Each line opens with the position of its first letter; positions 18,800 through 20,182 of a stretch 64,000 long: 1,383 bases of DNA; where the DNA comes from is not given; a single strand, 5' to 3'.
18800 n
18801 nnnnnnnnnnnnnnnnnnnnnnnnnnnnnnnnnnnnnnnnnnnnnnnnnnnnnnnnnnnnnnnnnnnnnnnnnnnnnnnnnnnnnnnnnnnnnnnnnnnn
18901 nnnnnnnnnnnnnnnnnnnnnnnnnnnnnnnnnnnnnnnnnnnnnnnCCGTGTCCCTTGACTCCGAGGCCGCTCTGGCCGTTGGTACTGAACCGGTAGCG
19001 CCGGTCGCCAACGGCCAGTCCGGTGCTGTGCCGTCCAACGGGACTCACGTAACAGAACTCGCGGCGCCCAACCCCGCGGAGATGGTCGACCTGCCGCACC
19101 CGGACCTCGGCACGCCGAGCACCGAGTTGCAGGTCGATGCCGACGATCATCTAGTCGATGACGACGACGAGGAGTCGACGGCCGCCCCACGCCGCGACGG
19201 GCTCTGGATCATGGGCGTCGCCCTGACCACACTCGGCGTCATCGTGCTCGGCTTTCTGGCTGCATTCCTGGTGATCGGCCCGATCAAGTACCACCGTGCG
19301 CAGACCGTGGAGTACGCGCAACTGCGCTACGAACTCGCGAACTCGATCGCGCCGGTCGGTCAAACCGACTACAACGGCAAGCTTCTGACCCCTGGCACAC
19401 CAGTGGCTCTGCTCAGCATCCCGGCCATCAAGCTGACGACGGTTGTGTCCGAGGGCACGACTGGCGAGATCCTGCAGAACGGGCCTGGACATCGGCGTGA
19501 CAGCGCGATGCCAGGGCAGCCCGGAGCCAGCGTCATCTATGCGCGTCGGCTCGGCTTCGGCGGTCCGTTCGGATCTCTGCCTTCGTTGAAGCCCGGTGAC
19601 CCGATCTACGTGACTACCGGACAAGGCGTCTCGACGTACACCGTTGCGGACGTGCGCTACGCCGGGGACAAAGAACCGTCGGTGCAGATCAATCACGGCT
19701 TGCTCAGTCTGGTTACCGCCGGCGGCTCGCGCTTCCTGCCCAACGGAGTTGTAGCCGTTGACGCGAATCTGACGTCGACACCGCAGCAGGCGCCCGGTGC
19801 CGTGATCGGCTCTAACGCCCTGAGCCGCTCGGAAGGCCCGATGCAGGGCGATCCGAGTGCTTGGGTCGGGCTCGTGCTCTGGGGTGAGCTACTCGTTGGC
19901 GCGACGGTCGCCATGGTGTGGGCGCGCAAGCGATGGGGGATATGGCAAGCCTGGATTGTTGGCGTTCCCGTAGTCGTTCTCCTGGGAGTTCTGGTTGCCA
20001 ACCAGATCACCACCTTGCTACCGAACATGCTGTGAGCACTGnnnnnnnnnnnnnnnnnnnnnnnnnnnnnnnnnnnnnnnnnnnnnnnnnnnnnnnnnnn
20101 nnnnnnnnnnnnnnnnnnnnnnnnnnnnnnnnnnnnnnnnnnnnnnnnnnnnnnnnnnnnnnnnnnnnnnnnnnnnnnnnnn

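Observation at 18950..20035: Sortase-fold protein with no cysteine and no catalytic histidine, placed next to an LPXTG substrate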

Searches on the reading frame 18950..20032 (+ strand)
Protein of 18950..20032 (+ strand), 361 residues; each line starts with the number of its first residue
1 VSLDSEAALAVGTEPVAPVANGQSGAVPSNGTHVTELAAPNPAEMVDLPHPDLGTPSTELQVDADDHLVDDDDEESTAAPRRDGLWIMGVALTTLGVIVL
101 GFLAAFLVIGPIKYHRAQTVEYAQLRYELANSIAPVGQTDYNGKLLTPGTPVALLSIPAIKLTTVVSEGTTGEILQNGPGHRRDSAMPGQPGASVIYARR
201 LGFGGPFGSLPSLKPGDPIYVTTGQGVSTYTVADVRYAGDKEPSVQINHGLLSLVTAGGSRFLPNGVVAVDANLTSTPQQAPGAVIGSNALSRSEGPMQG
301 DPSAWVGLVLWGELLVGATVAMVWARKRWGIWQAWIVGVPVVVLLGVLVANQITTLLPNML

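Call 5: search_protein_families(library=pfam, proteins=[window:18950-20032:+], max_evalue=1)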
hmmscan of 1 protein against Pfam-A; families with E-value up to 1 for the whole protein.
window:18950-20032:+ (361 aa): 2 families
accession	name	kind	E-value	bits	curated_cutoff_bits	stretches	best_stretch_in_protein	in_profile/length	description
PF04203.18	Sortase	-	3.1e-16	59.7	26.6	1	155-256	1-106/125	Sortase domain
PF08140.16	Cuticle_1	-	0.00077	19.9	27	1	16-34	19-38/40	Crustacean cuticle protein repeat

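Call 6: search_protein_families(library=ncbifam, proteins=[window:18950-20032:+], max_evalue=1)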
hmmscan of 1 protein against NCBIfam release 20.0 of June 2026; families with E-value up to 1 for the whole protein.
window:18950-20032:+ (361 aa): 7 families
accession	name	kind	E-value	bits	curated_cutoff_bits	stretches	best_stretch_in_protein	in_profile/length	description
NF033747.1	class_E_sortase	subfamily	2.5e-21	76.5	160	1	86-236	2-157/211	class E sortase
NF058671.1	sortase_SrtD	exception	2.8e-10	40.2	140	1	95-245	8-154/187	class D sortase, LPxTATN-specific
TIGR01076.1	sortase_fam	subfamily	8.2e-09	35.4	39.35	1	154-242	2-93/136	sortase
NF033746.1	class_D_sortase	subfamily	3.4e-08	33.4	165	1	149-247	7-102/135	class D sortase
NF033745.1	class_C_sortase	subfamily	1.9e-07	31.1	160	1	138-237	79-181/220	class C sortase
TIGR03784.1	marine_sortase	equivalog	5.5e-06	26.1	158.25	1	150-246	49-143/174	class GN sortase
NF033748.1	class_F_sortase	subfamily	0.13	11.9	166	1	181-238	49-109/155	class F sortase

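Call 7: search_solved_structures(query=window:18950-20032:+, max_evalue=10, show_alignments=3)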
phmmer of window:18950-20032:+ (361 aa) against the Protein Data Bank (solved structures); distinct sequences matched with E-value up to 10: 33.
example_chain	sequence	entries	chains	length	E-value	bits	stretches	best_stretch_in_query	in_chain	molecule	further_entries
5go6_A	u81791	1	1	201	3.3e-09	39.6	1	146-233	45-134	Putative secreted protein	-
5go5_A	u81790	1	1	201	3.3e-09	39.6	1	146-233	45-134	sortase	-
5uus_A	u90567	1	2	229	3.3e-09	39.6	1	162-241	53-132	Possible sortase-like protein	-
4d70_A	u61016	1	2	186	1.2e-08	37.7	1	148-243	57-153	SORTASE FAMILY PROTEIN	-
8t28_A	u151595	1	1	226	5.2e-05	25.8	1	152-258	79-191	Class C sortase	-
5cuw_A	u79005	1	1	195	6.3e-05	25.5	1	146-235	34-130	SrtE1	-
2w1j_A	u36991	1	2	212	0.00039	22.9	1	149-237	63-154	PUTATIVE SORTASE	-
2wts_A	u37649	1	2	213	0.00061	22.2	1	149-237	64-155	PUTATIVE SORTASE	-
4d7w_A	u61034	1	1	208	0.00076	21.9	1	138-238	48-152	SORTASE FAMILY PROTEIN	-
6bwe_A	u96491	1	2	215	0.001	21.5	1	152-232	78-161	Putative fimbrial associated sortase-like protein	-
5k9a_A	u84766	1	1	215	0.0011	21.4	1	152-232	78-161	Putative fimbrial associated sortase-like protein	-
3o0p_A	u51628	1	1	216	0.0042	19.5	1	143-236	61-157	Sortase family protein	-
2xwg_A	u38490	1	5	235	0.005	19.2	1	152-242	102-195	SORTASE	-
4g1h_A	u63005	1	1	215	0.0054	19.1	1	145-238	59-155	Sortase family protein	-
5hu4_A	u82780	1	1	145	0.0075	18.7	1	152-248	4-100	Cysteine protease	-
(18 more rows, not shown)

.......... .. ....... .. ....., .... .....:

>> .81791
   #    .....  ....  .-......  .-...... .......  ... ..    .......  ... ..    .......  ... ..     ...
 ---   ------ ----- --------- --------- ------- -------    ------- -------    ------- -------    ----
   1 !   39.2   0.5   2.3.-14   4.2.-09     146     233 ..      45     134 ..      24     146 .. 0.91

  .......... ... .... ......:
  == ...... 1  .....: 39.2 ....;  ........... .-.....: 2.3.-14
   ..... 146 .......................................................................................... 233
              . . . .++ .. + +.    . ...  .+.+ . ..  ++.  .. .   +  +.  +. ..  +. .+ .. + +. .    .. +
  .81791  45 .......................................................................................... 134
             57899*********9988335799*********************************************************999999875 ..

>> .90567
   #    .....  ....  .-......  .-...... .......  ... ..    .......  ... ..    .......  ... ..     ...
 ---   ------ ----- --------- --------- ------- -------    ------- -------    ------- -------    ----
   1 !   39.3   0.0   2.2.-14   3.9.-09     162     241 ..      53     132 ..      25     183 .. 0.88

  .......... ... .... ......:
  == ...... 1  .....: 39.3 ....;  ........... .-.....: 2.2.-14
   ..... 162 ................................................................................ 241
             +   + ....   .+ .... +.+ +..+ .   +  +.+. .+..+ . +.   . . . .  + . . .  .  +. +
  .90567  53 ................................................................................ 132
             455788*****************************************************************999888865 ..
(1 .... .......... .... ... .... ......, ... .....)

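Call 8: find_homologous_proteins(query=window:18950-20032:+, max_evalue=0.001)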
Query window:18950-20032:+ (361 aa): 158 proteins with E <= 0.001 among 8000 candidates; the best 120 are listed.
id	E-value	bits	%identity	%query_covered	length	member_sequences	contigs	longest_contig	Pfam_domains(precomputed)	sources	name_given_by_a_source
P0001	1.9e-187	641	83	100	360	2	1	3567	PF04203.19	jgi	jgi:sortase A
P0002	1.0e-81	293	53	79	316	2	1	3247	PF04203.19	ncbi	-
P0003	2.9e-80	288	52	76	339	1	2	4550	PF04203.19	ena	-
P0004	7.0e-79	284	54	70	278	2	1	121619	PF04203.19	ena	-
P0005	2.9e-78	282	51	76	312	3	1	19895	PF04203.19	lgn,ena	-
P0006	1.1e-77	280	46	93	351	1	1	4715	PF04203.19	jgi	jgi:sortase A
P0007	1.1e-77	280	53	76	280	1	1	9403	PF04203.19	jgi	jgi:LPXTG-site transpeptidase (sortase) family protein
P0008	1.4e-77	279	50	77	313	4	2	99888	PF04203.19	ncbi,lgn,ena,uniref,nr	ncbi:MAG TPA: class E sortase [Actinocrinis sp.]|uniref:sortase n=1 Tax=Actinocrinis sp. TaxID=19205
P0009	1.4e-77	279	52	70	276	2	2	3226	PF04203.19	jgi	jgi:hypothetical protein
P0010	1.5e-77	279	54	70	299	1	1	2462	PF04203.19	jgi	jgi:hypothetical protein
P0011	4.1e-77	278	50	77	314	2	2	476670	PF04203.19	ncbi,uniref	ncbi:sortase [Streptacidiphilus sp. N1-12]|uniref:Sortase n=2 Tax=Streptacidiphilus alkalitolerans T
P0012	4.2e-77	278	52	76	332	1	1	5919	PF04203.19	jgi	jgi:sortase A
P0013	1.1e-76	276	51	76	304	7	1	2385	PF04203.19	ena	-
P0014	5.9e-76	274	52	70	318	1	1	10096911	PF04203.19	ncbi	ncbi:sortase [Streptacidiphilus sp. PAMC 29251]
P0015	6.1e-76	274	51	70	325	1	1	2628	PF04203.19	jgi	jgi:sortase A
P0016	6.5e-76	274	51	72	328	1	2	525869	PF04203.19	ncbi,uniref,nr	ncbi:sortase [Plantactinospora endophytica]|uniref:Sortase n=1 Tax=Plantactinospora endophytica TaxI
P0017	1.2e-75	273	49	76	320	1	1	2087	PF04203.19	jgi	jgi:sortase A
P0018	1.6e-75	273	51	76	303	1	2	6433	PF04203.19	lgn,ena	-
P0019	2.6e-75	272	52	76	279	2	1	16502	PF04203.19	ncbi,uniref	ncbi:sortase domain-bontaining protein [Streptacidiphilus sp. MAP12-33]|uniref:sortase domain-contai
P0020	2.1e-73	266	46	83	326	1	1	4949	PF04203.19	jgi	jgi:LPXTG-site transpeptidase (sortase) family protein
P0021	4.1e-73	265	48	80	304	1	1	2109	PF04203.19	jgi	jgi:LPXTG-site transpeptidase (sortase) family protein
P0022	4.2e-73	265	48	78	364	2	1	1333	PF04203.19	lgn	-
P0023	9.6e-73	263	51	74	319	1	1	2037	PF04203.19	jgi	jgi:sortase A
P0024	2.1e-72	262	51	74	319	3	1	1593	PF04203.19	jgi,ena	-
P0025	3.1e-71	259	47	78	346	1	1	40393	PF04203.19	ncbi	-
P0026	1.0e-70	257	50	74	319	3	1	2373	PF04203.19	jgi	jgi:sortase A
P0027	8.2e-70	254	48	77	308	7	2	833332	PF04203.19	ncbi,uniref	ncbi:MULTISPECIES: sortase domain-bontaining protein [unclassified Streptomyces]|uniref:sortase doma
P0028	1.0e-69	254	49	71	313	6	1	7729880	PF04203.19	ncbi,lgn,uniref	ncbi:sortase [Kitasatospora sp. NBC_00070]|uniref:sortase n=1 Tax=Kitasatospora sp. NBC_00070 TaxID=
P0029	1.1e-69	253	44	83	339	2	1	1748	PF04203.19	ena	-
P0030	2.1e-69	252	49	76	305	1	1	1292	PF04203.19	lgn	-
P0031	2.2e-69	252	48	76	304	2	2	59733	PF04203.19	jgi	jgi:sortase A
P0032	2.2e-69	252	49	78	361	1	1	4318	PF04203.19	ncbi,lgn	-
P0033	2.5e-69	252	46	78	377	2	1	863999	PF04203.19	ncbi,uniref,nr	ncbi:sortase [Compostimonas suwonensis]|uniref:sortase n=1 Tax=Compostimonas suwonensis TaxID=104839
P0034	2.6e-69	252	47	76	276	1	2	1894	PF04203.19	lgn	-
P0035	4.4e-69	251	47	78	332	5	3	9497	PF04203.19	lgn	-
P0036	5.1e-69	251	48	75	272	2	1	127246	PF04203.19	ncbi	-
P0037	6.4e-69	251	48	76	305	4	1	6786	PF04203.19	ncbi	-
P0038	7.9e-69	251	48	79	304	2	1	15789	PF04203.19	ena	-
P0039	8.0e-69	251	48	77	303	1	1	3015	PF04203.19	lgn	-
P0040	1.0e-68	250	47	75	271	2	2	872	PF04203.19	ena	-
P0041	1.4e-68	250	44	86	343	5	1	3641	PF04203.19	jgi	jgi:LPXTG-site transpeptidase (sortase) family protein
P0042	1.5e-67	246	48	69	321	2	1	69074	PF04203.19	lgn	-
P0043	1.9e-67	246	47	72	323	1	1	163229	PF04203.19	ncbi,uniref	ncbi:class E sortase [Streptomyces sp. NPDC057445]|uniref:class E sortase n=1 Tax=Streptomyces sp. N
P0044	2.4e-67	246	45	78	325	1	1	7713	PF04203.19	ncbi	-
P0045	2.4e-67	246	45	82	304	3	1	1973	PF04203.19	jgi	-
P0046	2.5e-67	246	45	78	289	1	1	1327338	PF04203.19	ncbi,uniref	ncbi:sortase [Streptomyces sp. NPDC090025]|uniref:sortase n=1 Tax=Streptomyces sp. NPDC090025 TaxID=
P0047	9.6e-67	244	45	78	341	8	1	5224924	PF04203.19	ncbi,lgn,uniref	ncbi:sortase [Promicromonospora sp. Populi]|uniref:sortase n=1 Tax=Promicromonospora sp. Populi TaxI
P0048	2.3e-66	242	46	78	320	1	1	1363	PF04203.19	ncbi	-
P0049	2.5e-66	242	47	78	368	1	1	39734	PF04203.19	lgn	-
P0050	3.3e-66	242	46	78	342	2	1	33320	PF04203.19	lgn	-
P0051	3.6e-66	242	46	70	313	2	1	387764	PF04203.19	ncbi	ncbi:sortase [Streptomyces sp. NPDC002740]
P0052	1.1e-65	240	46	70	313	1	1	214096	PF04203.19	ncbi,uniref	ncbi:sortase [Streptomyces sp. NPDC059861]|uniref:sortase n=1 Tax=Streptomyces sp. NPDC059861 TaxID=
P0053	1.6e-65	240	45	76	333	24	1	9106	PF04203.19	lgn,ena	-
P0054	2.5e-65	239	49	68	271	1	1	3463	PF04203.19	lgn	-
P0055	2.8e-65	239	45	78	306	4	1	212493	PF04203.19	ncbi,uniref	ncbi:class E sortase [Streptomyces sp. NPDC006638]|uniref:sortase n=1 Tax=Streptomyces sp. NPDC00663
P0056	3.9e-65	238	49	74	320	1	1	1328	PF04203.19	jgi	jgi:sortase A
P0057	4.7e-65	238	46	73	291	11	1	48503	PF04203.19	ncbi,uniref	ncbi:sortase [Streptomyces sp. NPDC057540]|uniref:sortase n=1 Tax=Streptomyces sp. NPDC057540 TaxID=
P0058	6.1e-65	238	47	76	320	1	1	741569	PF04203.19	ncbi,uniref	ncbi:sortase domain-bontaining protein [Kitasatospora sp. NPDC092948]|uniref:sortase domain-containi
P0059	1.1e-64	237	44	78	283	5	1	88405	PF04203.19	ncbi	ncbi:sortase [Brooklawnia cerclae]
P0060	1.2e-64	237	44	78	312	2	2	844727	PF04203.19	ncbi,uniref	ncbi:sortase [Streptomyces sp. NPDC058867]|uniref:sortase n=1 Tax=unclassified Streptomyces TaxID=25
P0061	1.2e-64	237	46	78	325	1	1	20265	PF04203.19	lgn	-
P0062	1.2e-64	237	45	70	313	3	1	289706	PF04203.19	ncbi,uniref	ncbi:sortase [Streptomyces sp. NPDC047706]|uniref:sortase n=1 Tax=Streptomyces sp. NPDC047706 TaxID=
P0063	1.3e-64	237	48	75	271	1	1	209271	PF04203.19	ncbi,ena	-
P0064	2.0e-64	236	44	73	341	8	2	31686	PF04203.19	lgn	-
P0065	3.6e-64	235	47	76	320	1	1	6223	PF04203.19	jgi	jgi:sortase A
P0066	7.6e-64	234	47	78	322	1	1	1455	PF04203.19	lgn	-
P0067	1.5e-63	233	48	62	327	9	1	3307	PF04203.19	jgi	jgi:hypothetical protein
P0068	1.6e-63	233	48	75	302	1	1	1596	PF04203.19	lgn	-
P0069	1.6e-63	233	45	76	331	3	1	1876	PF04203.19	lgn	-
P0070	1.7e-63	233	46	79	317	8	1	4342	PF04203.19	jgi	jgi:LPXTG-site transpeptidase (sortase) family protein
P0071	1.7e-63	233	44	78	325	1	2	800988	PF04203.19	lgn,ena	-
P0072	1.9e-63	233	47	71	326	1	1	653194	PF04203.19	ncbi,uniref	ncbi:sortase [Streptomyces sp. NPDC051569]|uniref:sortase n=1 Tax=Streptomyces sp. NPDC051569 TaxID=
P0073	2.1e-63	233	47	76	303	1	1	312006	PF04203.19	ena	-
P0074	2.8e-63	232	49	76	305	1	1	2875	PF04203.19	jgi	jgi:sortase A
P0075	4.8e-63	232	46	77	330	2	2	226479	PF04203.19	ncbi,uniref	ncbi:sortase [Kitasatospora sp. NPDC049285]|uniref:sortase n=1 Tax=Kitasatospora sp. NPDC049285 TaxI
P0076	8.4e-63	231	47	76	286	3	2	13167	PF04203.19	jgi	jgi:sortase A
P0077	9.7e-63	231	48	69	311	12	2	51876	PF04203.19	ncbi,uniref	ncbi:sortase domain-bontaining protein [Kitasatospora indigofera]|uniref:sortase domain-containing p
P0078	1.5e-62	230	44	78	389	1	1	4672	PF04203.19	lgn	-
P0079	1.7e-62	230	48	75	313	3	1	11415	PF04203.19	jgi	jgi:sortase (surface protein transpeptidase)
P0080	2.0e-62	230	44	78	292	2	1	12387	PF04203.19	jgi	jgi:LPXTG-site transpeptidase (sortase) family protein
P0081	2.9e-62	229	42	78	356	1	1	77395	PF04203.19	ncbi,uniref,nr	ncbi:sortase [Salinibacterium sp. ZJ454]|uniref:sortase n=1 Tax=Salinibacterium sp. ZJ454 TaxID=2708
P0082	3.8e-62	229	49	72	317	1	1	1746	PF04203.19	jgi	jgi:sortase A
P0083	4.4e-62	228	48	70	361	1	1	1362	PF04203.19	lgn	-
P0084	4.5e-62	228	48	71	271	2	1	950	PF04203.19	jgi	jgi:LPXTG-site transpeptidase (sortase) family protein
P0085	2.5e-61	226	46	75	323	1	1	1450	PF04203.19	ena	-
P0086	3.7e-61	225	42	76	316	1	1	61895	PF04203.19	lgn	-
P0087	6.0e-61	225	45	72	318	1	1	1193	PF04203.19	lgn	-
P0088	2.9e-60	222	47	69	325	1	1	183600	PF04203.19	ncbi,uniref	ncbi:sortase domain-bontaining protein [Kitasatospora sp. NPDC048365]|uniref:sortase domain-containi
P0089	3.3e-60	222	47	71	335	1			PF04203.19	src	-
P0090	4.0e-60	222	45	81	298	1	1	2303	PF04203.19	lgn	-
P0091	5.6e-60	221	46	76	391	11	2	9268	PF04203.19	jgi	jgi:LPXTG-site transpeptidase (sortase) family protein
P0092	1.1e-59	220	42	75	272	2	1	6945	PF04203.19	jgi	jgi:LPXTG-site transpeptidase (sortase) family protein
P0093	2.7e-59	219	42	80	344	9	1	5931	PF04203.19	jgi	jgi:LPXTG-site transpeptidase (sortase) family protein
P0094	1.0e-58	217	42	78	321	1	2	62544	PF04203.19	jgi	jgi:sortase A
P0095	2.0e-58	216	43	76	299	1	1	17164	PF04203.19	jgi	jgi:sortase A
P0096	4.5e-58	215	42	77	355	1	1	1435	PF04203.19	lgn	-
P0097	2.5e-57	213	40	78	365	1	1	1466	PF04203.19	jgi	jgi:hypothetical protein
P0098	3.1e-57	212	47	72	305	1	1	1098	PF04203.19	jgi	jgi:hypothetical protein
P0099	3.4e-57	212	44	78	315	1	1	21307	PF04203.19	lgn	-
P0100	5.5e-57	212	44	72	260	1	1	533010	PF04203.19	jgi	jgi:LPXTG-site transpeptidase (sortase) family protein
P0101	1.2e-56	211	44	75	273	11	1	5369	PF04203.19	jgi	jgi:sortase (surface protein transpeptidase)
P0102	1.6e-56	210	40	78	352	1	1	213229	PF04203.19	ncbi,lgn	ncbi:class E sortase [Monashia sp. NPDC004114]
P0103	2.5e-56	209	44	78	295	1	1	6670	PF04203.19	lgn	-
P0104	4.2e-56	209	42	73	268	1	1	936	PF04203.19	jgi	-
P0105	1.3e-55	207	44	70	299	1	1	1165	PF04203.19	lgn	-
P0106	1.7e-55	207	47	67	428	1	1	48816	PF04203.19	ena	-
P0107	3.2e-55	206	42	79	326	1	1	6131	PF04203.19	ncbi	-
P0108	5.9e-54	202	44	73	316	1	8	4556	PF04203.19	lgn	-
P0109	2.0e-53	200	43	75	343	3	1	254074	PF04203.19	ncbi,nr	ncbi:sortase [Cryobacterium gelidum]|nr:sortase [Cryobacterium gelidum]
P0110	4.0e-53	199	46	70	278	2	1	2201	PF04203.19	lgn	-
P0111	5.6e-53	198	44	70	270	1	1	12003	PF04203.19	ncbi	ncbi:MAG: sortase [Acidimicrobiales bacterium]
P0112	1.0e-52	198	44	75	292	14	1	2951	PF04203.19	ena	-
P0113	1.5e-52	197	45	68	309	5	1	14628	PF04203.19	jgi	jgi:sortase A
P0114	1.5e-52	197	42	75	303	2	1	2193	PF04203.19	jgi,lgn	-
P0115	4.3e-52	196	43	74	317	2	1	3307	PF04203.19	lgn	-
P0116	4.9e-52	195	43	70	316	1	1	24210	PF04203.19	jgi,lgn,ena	-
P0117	1.1e-51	194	43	72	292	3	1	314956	PF04203.19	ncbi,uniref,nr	ncbi:sortase [Tessaracoccus sp. OS52]|uniref:sortase n=1 Tax=Tessaracoccus sp. OS52 TaxID=2886691 Re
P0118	1.7e-51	194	41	76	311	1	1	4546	PF04203.19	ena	-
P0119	2.2e-51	193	44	75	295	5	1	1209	PF04203.19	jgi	jgi:sortase A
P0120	2.5e-51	193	43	74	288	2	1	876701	PF04203.19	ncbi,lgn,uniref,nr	ncbi:LPXTG-site transpeptidase (sortase) family protein [Compostimonas suwonensis]|uniref:LPXTG-site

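Call 13: find_encoding_contigs(protein=P0028, flank=8000, max_places=2)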
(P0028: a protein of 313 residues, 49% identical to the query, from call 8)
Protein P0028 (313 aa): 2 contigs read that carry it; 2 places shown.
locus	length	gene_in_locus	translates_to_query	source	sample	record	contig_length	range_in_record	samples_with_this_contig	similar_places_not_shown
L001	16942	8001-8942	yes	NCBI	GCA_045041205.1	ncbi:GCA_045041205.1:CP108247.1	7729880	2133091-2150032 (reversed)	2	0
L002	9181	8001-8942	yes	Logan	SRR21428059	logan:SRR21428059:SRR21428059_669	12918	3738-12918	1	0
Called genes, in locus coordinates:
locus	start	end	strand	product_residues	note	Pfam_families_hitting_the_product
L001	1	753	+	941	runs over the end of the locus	-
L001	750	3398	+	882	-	-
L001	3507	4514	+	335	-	-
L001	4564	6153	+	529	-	PF16640:Big_3_5, PF17957:Big_7 (weak), PF16640:Big_3_5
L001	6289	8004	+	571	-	-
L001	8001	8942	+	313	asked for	PF04203:Sortase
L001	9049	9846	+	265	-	PF02463:SMC_N (weak), PF00005:ABC_tran, PF13304:AAA_21 (faint)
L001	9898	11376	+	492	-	PF05193:Peptidase_M16_C (faint)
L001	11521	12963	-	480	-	PF00083:Sugar_tr, PF07690:MFS_1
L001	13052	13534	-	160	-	PF12802:MarR_2, PF01047:MarR (weak)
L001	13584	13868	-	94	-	PF20242:Emfourin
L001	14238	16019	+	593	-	PF00682:HMGL-like, PF22615:IPMS_D2, PF08502:LeuA_dimer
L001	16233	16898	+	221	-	-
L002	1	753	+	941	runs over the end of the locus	-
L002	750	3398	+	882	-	-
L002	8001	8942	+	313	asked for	PF04203:Sortase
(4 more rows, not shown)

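Call 14: find_encoding_contigs(protein=P0033, flank=8000, max_places=2)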
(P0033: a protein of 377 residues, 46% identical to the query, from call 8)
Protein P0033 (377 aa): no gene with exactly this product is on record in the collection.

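Call 15: find_encoding_contigs(protein=P0059, flank=8000, max_places=2)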
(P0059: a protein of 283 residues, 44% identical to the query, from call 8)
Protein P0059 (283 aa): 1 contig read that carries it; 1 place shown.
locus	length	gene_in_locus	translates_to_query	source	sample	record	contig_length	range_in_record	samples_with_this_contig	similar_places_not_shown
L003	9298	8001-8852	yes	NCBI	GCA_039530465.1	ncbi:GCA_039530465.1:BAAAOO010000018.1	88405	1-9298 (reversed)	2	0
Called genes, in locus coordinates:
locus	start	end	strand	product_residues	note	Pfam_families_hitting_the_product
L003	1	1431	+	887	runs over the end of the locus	-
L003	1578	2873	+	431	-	-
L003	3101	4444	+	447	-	PF16640:Big_3_5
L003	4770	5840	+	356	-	-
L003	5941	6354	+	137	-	-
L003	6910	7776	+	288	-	PF07172:GRP (weak)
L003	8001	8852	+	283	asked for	PF04203:Sortase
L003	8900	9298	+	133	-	?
